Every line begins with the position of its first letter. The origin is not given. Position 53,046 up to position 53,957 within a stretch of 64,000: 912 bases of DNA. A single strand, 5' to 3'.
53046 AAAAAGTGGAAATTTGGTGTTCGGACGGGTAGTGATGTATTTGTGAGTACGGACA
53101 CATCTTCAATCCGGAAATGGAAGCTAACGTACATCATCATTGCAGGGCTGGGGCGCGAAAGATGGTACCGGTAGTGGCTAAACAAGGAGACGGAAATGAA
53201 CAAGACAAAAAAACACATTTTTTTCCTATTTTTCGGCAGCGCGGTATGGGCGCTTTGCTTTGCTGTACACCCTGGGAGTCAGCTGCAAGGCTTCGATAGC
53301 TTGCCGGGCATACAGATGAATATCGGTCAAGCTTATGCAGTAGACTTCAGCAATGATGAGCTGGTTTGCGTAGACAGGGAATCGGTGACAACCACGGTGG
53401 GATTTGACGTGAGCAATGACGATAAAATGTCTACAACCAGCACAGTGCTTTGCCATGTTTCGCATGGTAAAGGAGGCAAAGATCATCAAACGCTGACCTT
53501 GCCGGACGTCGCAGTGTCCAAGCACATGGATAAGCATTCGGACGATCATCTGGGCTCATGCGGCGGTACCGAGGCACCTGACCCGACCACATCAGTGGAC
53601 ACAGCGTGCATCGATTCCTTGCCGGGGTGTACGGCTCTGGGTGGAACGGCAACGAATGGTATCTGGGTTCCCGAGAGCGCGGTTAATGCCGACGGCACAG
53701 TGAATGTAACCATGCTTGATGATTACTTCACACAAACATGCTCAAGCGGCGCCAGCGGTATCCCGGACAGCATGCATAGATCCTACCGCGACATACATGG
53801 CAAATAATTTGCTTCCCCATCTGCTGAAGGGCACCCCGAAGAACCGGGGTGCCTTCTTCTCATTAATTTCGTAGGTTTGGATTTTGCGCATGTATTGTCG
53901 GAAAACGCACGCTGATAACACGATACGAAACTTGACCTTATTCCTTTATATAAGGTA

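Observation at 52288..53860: Two paralogous secreted proteins of unknown family sit where PilY1/PilE would be in a type IV minor-pilin operon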

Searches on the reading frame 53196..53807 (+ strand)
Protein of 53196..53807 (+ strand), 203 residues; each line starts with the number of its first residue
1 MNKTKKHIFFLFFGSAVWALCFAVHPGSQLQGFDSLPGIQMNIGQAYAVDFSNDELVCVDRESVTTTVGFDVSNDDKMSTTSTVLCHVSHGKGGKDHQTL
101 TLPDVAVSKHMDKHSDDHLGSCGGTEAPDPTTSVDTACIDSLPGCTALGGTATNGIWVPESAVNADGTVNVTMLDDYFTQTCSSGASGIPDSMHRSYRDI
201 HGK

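Call 4: search_protein_families(library=pfam, proteins=[window:53196-53804:+], max_evalue=1)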
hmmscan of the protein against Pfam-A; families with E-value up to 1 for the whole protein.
window:53196-53804:+ (203 aa): 0 families

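Call 5: search_protein_families(library=ncbifam, proteins=[window:53196-53804:+], max_evalue=1)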
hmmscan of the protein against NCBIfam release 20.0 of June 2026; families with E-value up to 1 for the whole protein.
window:53196-53804:+ (203 aa): 0 families

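Call 6: find_homologous_proteins(query=window:53196-53804:+, max_evalue=0.01)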
Query window:53196-53804:+ (203 aa): 8 proteins with E <= 0.01 among 74 candidates.
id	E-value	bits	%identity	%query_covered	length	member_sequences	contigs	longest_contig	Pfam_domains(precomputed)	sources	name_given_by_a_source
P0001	7.2e-134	462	100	100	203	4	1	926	-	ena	-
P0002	1.7e-105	370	78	100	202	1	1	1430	-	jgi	jgi:hypothetical protein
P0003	9.5e-103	361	78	100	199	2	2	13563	-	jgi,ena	-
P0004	1.0e-94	334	72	100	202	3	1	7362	-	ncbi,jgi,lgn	-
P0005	4.4e-83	296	69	100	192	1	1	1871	-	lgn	-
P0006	1.1e-78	282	70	91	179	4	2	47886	-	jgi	-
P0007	4.5e-69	251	61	100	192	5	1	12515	-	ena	-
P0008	1.6e-50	190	65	65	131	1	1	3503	-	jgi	-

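Call 7: find_encoding_contigs(protein=window:53196-53807:+, flank=10000, max_places=6)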
Protein window:53196-53807:+ (203 aa): 1 contig read that carries it; 1 place shown.
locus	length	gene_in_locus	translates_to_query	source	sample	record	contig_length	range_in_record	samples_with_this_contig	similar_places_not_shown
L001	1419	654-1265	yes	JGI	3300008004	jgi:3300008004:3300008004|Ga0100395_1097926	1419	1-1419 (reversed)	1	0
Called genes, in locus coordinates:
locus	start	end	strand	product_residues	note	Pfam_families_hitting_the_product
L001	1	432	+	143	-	?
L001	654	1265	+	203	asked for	-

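Call 8: find_encoding_contigs(protein=P0006, flank=10000, max_places=3)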
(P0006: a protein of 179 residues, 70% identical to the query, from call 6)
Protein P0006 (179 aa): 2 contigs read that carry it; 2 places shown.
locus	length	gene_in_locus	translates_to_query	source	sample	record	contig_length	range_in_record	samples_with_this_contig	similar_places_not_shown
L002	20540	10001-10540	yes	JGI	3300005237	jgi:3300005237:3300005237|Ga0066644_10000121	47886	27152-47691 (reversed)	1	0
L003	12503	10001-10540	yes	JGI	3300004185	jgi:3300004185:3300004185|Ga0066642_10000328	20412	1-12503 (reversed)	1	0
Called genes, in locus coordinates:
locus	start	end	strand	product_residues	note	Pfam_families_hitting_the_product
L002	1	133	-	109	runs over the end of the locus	?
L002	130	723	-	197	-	PF13580:SIS_2, PF01380:SIS (weak)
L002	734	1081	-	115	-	PF08378:NERD (faint), PF02021:UPF0102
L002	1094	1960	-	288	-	PF00590:TP_methylase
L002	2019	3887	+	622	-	PF04348:LppC, PF13458:Peripla_BP_6, PF01094:ANF_receptor (faint)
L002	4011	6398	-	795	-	PF00912:Transgly, PF00905:Transpeptidase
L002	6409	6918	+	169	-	PF07963:N_methyl, PF12019:GspH (weak)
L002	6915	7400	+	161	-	PF07963:N_methyl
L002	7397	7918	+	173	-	PF07963:N_methyl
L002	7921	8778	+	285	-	-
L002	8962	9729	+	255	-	-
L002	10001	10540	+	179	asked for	-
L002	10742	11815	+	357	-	PF11104:PilM_2, PF05134:T2SSL (weak), PF14450:FtsA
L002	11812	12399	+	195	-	PF05137:PilN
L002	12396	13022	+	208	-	PF04350:PilO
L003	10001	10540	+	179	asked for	-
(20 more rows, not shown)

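Call 9: find_encoding_contigs(protein=P0003, flank=10000, max_places=3)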
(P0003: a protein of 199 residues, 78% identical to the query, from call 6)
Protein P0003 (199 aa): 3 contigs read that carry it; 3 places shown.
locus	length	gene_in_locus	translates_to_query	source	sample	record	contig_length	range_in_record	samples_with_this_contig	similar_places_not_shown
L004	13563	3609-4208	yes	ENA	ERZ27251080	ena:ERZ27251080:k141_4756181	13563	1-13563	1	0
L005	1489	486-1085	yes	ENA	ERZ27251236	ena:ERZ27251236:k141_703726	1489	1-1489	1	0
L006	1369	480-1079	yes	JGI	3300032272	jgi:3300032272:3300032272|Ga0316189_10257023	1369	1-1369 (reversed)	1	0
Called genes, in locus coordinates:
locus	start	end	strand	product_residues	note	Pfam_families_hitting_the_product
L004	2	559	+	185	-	?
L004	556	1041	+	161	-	PF07963:N_methyl (weak)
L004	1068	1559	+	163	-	PF07963:N_methyl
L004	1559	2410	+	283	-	-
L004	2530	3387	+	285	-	-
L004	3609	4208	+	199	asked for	-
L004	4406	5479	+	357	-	PF11104:PilM_2, PF05134:T2SSL (weak), PF14450:FtsA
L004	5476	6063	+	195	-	PF05137:PilN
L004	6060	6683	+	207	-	PF04350:PilO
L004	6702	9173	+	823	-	PF11741:AMIN, PF07660:STN (weak), PF03958:Secretin_N, PF00263:Secretin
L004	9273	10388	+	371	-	PF00465:Fe-ADH (weak), PF13685:Fe-ADH_2, PF01761:DHQ_synthase, PF24621:DHQS_C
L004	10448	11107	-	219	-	PF01027:Bax1-I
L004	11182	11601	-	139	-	PF04186:FxsA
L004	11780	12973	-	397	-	PF01546:Peptidase_M20, PF07687:M20_dimer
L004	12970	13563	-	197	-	?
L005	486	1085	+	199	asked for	-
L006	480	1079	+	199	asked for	-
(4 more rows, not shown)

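Call 10: find_encoding_contigs(protein=P0007, flank=10000, max_places=3)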
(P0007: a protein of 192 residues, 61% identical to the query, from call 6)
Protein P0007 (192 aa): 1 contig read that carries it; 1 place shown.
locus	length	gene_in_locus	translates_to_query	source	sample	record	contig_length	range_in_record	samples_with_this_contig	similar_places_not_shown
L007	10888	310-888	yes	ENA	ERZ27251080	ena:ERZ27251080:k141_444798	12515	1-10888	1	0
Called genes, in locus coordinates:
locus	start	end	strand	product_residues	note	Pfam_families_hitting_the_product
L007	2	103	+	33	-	?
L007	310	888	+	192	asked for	-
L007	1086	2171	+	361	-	PF11104:PilM_2, PF05134:T2SSL (weak), PF14450:FtsA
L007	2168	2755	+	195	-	PF05137:PilN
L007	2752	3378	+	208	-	PF04350:PilO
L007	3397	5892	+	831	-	PF11741:AMIN, PF07660:STN (weak), PF03958:Secretin_N, PF00263:Secretin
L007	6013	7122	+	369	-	PF00465:Fe-ADH (weak), PF13685:Fe-ADH_2, PF01761:DHQ_synthase, PF24621:DHQS_C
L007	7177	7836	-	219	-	PF01027:Bax1-I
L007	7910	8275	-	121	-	PF04186:FxsA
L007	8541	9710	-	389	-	PF01546:Peptidase_M20, PF07687:M20_dimer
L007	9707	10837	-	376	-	PF04107:GCS2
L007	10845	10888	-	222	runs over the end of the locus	PF07719:TPR_2 (faint), PF12895:ANAPC3 (faint), PF13424:TPR_12 (faint), PF13428:TPR_14 (faint), PF13431:TPR_17 (faint), PF13174:TPR_6 (faint), PF13432:TPR_16 (faint), PF14559:TPR_19 (weak), +7 more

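Call 11: find_encoding_contigs(protein=P0004, flank=10000, max_places=3)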
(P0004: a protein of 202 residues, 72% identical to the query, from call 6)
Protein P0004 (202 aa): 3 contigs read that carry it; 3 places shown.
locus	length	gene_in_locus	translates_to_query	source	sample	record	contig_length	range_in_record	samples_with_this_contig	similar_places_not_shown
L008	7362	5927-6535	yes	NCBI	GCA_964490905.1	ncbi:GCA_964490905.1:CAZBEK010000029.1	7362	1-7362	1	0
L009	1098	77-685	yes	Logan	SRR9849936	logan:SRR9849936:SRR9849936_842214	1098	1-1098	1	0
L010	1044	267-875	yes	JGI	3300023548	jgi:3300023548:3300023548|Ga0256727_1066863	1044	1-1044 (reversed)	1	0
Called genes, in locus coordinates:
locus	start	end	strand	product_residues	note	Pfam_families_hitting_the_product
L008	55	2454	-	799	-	PF00912:Transgly, PF00905:Transpeptidase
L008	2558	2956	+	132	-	PF12019:GspH (weak)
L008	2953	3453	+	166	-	PF07963:N_methyl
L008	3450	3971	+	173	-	PF07963:N_methyl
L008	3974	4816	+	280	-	-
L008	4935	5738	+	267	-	-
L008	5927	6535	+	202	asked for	-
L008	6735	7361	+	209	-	?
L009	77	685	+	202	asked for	-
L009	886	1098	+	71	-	?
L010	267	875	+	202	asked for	-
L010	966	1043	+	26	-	?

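Call 30: predict_structure(alignment_id=A2)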
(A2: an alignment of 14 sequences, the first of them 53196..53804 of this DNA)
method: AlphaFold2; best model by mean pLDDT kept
length: 203 residues; sequences in the alignment: 14
mean_pLDDT: 55.2   pTM: 0.46
mean pLDDT of the five models: 55.2, 40.3, 39.5, 38.8, 36.5
residues with pLDDT >= 90: 0; 70-90: 51; 50-70: 71; < 50: 81
segments of 3 or more residues with pLDDT < 50: 1-50, 93-95, 122-133, 192-203
pLDDT, mean of each block of 10 residues (from residue 1): 38 39 35 36 37 69 65 53 60 56 72 64 39 57 64 70 76 72 62 45 39
secondary structure, 60 per line:
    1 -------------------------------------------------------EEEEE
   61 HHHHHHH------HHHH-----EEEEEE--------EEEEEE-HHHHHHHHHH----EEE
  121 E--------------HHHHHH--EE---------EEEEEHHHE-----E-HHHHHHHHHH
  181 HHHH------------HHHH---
elements in order: E56-60 H61-67 H74-77 E83-88 E97-102 H104-113 E118-121 H136-141 E155-159 H171-184 H197-200

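Call 32: search_protein_representatives(alignment_id=A2)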
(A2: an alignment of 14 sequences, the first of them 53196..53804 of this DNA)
Query: 14 sequences, 248 profile positions. Proteins with E-value up to 0.001 (for the whole library): 1125; up to 1e-10: 146; up to 1e-30: 23. The best 150 are listed.
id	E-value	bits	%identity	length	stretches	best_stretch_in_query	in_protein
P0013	1.5e-82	293.6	-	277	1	1-248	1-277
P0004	4.3e-80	285.6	-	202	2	85-248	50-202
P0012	1.6e-75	270.6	-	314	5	165-248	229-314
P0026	2.8e-75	269.8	-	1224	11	121-184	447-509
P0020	4.0e-73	262.8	-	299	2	108-248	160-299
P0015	1.3e-53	198.9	-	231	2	1-133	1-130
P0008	1.6e-50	188.8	-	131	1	125-248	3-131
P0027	9.5e-49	183.0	-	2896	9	118-175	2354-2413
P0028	1.3e-42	162.9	-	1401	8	133-180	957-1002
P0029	1.6e-42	162.6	-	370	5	125-179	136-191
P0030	5.0e-42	161.0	-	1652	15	132-175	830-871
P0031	1.6e-41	159.3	-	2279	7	109-202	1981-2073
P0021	1.0e-39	153.4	-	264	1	1-248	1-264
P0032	1.3e-38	149.8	-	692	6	131-184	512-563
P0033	1.1e-37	146.7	-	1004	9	132-180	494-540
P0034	5.2e-36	141.2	-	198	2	68-248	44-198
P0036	1.9e-34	136.1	-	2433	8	131-174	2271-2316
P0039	3.1e-32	128.9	-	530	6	131-178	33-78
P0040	7.4e-32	127.6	-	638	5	89-196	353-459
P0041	4.0e-31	125.2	-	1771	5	127-173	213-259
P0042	1.3e-29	120.3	-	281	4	131-176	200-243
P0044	1.3e-28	117.0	-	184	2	82-248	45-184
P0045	2.1e-28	116.3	-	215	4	124-177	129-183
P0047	3.7e-28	115.5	-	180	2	78-248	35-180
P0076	5.9e-18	82.1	-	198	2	83-248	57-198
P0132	6.7e-12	62.3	-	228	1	33-208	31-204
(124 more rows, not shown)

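Call 33: search_protein_families(library=pfam, proteins=[P0026, P0029, P0032, P0039, P0042, P0045, P0033, P0040], max_evalue=0.01)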
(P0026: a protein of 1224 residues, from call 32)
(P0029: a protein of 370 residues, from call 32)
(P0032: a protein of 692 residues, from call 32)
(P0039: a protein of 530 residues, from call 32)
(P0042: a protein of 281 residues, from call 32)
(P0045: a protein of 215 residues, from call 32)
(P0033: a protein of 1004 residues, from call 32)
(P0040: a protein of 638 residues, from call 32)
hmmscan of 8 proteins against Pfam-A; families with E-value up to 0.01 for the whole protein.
P0026 (1224 aa): 2 families
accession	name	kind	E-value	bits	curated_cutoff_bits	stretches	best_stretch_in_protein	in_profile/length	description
PF04679.21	DNA_ligase_A_C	-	3.7e-08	34.1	27.5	1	1070-1146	4-79/94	ATP dependent DNA ligase C terminal region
PF04013.17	Methyltrn_RNA_2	-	4.2e-05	23.8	25.5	0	455-488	44-77/198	Putative SAM-dependent RNA methyltransferase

P0029 (370 aa): 2 families
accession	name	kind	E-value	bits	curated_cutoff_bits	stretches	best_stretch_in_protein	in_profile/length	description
PF22603.2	RAE1_2_domI_C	-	0.0014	19.3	27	0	35-64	14-45/129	RAE1/2 domain I, C-terminal region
PF20132.4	DUF6522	-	0.0052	16.9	25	0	55-86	19-50/88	Family of unknown function (DUF6522)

P0032 (692 aa): 1 family
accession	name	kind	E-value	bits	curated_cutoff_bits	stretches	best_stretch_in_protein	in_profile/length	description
PF13448.11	DUF4114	-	1.8e-14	54.8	27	1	151-233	1-83/85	Domain of unknown function (DUF4114)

P0039 (530 aa): 1 family
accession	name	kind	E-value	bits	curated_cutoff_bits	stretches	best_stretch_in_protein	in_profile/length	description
PF20991.3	CBP66_1st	-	0.0017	18.9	27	0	186-216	61-90/96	Nuclear cap binding complex subunit CBP66 N-terminal domain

P0042 (281 aa): 6 families
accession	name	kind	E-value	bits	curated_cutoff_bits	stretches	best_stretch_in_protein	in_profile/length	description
PF13573.12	SprB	-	8e-05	22.6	28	1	53-72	16-35/37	SprB repeat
PF13620.12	CarboxypepD_reg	-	0.00023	21.9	32.3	0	11-45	42-77/82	Carboxypeptidase regulatory-like domain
PF07943.18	PBP5_C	-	0.00045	20.8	21.2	0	162-203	38-78/91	Penicillin-binding protein 5, C-terminal domain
PF17957.7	Big_7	-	0.0017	19.4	24.1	0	45-90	35-70/70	Bacterial Ig domain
PF03891.20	DUF333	-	0.0031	18.2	25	0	146-166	15-35/47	Domain of unknown function (DUF333)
PF23585.1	DUF7137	-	0.0049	17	27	0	38-98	38-102/137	Domain of unknown function (DUF7137)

P0045 (215 aa): 0 families

P0033 (1004 aa): 0 families

P0040 (638 aa): 5 families
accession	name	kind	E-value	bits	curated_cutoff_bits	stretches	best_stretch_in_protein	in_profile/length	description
PF07679.22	I-set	-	6.5e-07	29.8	23.7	0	483-521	49-87/90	Immunoglobulin I-set domain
PF25059.1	FN3_DSCAM-DSCAML_C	-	0.00018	22.2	39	0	489-524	44-79/89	DSCAM/DSCAML C-terminal Fn3-like domain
PF20017.4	VMAP-M15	-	0.00047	21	27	0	417-434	25-42/81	vWA-MoxR associated protein middle region (VMAP-M) 15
PF09619.16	YscW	-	0.0035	18.1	22.6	0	444-488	16-60/107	Type III secretion system lipoprotein chaperone (YscW)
PF05170.20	AsmA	-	0.0037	16.6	29.8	0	327-386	314-374/607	AsmA family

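Call 37: find_homologous_proteins(query=A4, max_evalue=0.001)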
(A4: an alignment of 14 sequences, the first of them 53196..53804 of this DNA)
Query A4 (14 sequences) (203 aa, profile of the alignment): 15 proteins with E <= 0.001 among 8000 candidates.
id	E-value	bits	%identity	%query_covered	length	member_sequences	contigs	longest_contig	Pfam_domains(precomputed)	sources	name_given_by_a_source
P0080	2.3e-65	238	27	77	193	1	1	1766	-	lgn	-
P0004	3.5e-59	218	72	100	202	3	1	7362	-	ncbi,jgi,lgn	-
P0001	1.4e-58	216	100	100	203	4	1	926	-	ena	-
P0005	2.7e-52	195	69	100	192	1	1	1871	-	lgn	-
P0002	8.2e-52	194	78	100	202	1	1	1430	-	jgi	jgi:hypothetical protein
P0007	3.6e-51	192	61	100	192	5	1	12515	-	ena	-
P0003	9.3e-49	184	78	100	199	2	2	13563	-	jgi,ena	-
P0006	7.7e-44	168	70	91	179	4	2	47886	-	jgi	-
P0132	1.2e-43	167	43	21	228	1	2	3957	-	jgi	-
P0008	6.3e-31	126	65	65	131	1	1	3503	-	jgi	-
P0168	2.3e-19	88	33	27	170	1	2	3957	-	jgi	-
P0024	1.9e-11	62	37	35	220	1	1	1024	-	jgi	-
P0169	5.6e-7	48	38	19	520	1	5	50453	-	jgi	jgi:hypothetical protein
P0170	3.4e-6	45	31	30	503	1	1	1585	-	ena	-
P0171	1.1e-5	43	46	27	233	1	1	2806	-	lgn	-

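Call 38: find_encoding_contigs(protein=P0034, flank=10000, max_places=3)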
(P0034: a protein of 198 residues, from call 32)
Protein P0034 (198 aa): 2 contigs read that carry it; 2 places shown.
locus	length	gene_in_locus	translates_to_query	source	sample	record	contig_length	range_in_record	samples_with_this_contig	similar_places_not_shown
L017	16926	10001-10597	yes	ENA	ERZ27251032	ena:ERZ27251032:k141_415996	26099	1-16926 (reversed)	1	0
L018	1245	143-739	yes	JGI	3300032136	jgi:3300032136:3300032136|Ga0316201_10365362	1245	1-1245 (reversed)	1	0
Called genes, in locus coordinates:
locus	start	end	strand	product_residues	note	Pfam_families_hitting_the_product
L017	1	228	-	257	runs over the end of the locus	PF13414:TPR_11 (faint), PF13431:TPR_17 (faint), PF00515:TPR_1 (faint), PF07719:TPR_2 (faint), PF13181:TPR_8 (faint), PF13424:TPR_12 (faint), PF13428:TPR_14 (faint), PF13432:TPR_16 (weak), +2 more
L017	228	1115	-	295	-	PF01048:PNP_UDP_1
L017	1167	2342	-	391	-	PF21016:RlmN_N (weak), PF04055:Radical_SAM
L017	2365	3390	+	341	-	-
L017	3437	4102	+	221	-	PF00535:Glycos_transf_2, PF10111:Glyco_tranf_2_2 (faint), PF13641:Glyco_tranf_2_3 (weak)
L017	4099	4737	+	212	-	PF01983:CofC (weak), PF09837:DUF2064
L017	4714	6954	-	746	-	PF02861:Clp_N, PF13191:AAA_16 (weak), PF00004:AAA, PF17871:AAA_lid_9, PF07724:AAA_2, PF07728:AAA_5, PF00004:AAA, PF10431:ClpB_D2-small, +8 more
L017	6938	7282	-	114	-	PF02617:ClpS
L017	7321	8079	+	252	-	PF00702:Hydrolase, PF12710:HAD (weak), PF13419:HAD_2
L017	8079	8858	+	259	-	PF01026:TatD_DNase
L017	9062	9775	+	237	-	PF00211:Guanylate_cyc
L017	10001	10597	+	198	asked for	-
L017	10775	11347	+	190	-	-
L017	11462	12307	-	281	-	PF03976:PPK2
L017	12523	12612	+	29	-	-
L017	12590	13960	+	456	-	PF03448:MgtE_N, PF00571:CBS (weak), PF01769:MgtE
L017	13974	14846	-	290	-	-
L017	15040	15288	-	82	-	-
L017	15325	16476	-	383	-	PF14691:Fer4_20, PF00070:Pyr_redox (weak), PF00890:FAD_binding_2 (weak), PF01266:DAO (weak), PF07992:Pyr_redox_2, PF12831:FAD_oxidored, PF01593:Amino_oxidase, PF13450:NAD_binding_8, +3 more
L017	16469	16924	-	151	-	?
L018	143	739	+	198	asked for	-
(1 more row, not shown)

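Call 39: find_encoding_contigs(protein=P0132, flank=10000, max_places=3)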
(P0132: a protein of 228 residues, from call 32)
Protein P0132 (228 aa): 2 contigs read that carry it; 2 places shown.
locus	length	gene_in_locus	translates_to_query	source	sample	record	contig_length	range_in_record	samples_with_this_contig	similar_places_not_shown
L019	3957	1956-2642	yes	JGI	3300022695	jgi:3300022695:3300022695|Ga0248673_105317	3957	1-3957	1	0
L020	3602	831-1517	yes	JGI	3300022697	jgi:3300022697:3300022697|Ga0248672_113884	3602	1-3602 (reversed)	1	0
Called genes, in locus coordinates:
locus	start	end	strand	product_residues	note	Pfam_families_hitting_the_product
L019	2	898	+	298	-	?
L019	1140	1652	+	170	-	-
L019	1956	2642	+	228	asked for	-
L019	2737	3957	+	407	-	?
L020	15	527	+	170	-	-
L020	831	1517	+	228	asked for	-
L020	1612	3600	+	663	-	?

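Call 40: search_protein_families(library=pfam, proteins=[L020:1612-3600:+, L019:2-898:+, L019:1140-1649:+, L017:10775-11344:+, L017:13974-14843:-, L017:2365-3387:+], max_evalue=0.01)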
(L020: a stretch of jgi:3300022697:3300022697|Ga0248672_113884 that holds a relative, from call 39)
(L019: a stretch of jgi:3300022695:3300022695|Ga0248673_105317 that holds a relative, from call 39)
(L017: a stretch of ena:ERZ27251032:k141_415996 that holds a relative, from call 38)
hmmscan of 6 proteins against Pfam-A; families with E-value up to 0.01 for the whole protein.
L020:1612-3600:+ (663 aa): 1 family
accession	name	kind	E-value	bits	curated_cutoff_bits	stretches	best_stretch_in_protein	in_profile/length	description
PF01564.23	Spermine_synth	-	6.9e-07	29.4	22.9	1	509-628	12-132/186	Spermine/spermidine synthase domain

L019:2-898:+ (298 aa): 1 family
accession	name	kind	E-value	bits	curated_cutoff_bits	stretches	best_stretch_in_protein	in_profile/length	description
PF14341.11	PilX_N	-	6.5e-10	39.3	25.5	1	29-77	2-50/51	PilX N-terminal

L019:1140-1649:+ (170 aa): 0 families

L017:10775-11344:+ (190 aa): 0 families

L017:13974-14843:- (289 aa): 0 families

L017:2365-3387:+ (341 aa): 2 families
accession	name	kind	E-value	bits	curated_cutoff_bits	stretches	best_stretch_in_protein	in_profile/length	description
PF02655.19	ATP-grasp_3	-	0.00027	21.5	23.2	0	241-330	27-115/160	ATP-grasp domain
PF20067.5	SSL_N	-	0.0055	17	18.9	0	133-154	23-45/46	Strictosidine synthase-like, N-terminal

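Call 47: search_protein_families(library=ncbifam, proteins=[P0029, P0045, P0042, P0034, P0044, P0032], max_evalue=0.1)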
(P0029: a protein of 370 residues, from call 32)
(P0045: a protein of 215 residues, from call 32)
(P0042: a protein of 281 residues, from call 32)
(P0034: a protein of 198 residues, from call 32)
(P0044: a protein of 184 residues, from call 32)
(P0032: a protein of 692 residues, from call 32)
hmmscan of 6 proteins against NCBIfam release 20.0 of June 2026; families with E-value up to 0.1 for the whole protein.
P0029 (370 aa): 0 families

P0045 (215 aa): 0 families

P0042 (281 aa): 3 families
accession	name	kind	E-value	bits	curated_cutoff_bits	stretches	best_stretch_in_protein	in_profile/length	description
NF038127.1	FDP_fam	subfamily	0.0039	17.6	29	0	9-26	91-108/150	DVUA0089 family protein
TIGR04183.1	Por_Secre_tail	domain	0.0068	16.4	23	0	4-28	39-63/72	T9SS type A sorting domain-containing protein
NF045619.1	adhes_GNV_Cterm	subfamily_domain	0.035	13.3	180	0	5-36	309-340/458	BapA/Bap/LapF family large adhesin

P0034 (198 aa): 0 families

P0044 (184 aa): 0 families

P0032 (692 aa): 1 family
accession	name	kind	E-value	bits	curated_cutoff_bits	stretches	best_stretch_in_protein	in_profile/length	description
NF033519.0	transpos_ISAzo13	equivalog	0.032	13.3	200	0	513-525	292-304/387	ISAzo13 family transposase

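Call 48: search_solved_structures(query=A4, max_evalue=1, show_alignments=2)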
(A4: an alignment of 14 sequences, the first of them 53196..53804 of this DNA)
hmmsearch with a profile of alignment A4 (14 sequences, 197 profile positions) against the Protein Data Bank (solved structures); distinct sequences matched with E-value up to 1: 0.

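Call 54: find_related_loci(query=A7, collection=metagenome_contigs, flank=8000)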
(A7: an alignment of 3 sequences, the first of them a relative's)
Query A7 (198 aa) in metagenome_contigs; peptide patterns used: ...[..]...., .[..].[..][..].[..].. (x = any residue, [..] = any of these).
358 stretches matched a pattern; 26 encode a relative of the query (tblastn E <= 1e-3); 26 distinct loci.
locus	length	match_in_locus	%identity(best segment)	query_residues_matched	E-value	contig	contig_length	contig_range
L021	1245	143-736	100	1-198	8e-142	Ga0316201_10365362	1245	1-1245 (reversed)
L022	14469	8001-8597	70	1-198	8e-84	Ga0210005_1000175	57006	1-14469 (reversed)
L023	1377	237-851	54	1-198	4e-64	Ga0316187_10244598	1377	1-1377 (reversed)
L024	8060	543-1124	49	6-198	9e-54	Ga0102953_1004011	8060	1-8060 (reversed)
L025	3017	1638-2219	49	6-198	7e-54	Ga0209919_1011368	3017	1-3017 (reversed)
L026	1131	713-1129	69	1-138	5e-55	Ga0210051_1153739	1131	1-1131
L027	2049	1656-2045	69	1-129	1e-49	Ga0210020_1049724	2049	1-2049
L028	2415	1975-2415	53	9-159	3e-45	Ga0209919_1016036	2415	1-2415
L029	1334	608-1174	43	1-198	5e-46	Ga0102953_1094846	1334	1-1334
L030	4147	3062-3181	70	90-129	6e-16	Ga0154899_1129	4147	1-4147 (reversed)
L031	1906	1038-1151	71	92-129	2e-15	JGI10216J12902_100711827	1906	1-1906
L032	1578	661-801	57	83-129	5e-15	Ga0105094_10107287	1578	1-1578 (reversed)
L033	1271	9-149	57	83-129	3e-14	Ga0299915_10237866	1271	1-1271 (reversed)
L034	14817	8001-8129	65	88-129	1e-13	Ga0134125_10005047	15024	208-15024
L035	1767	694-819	60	89-130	2e-13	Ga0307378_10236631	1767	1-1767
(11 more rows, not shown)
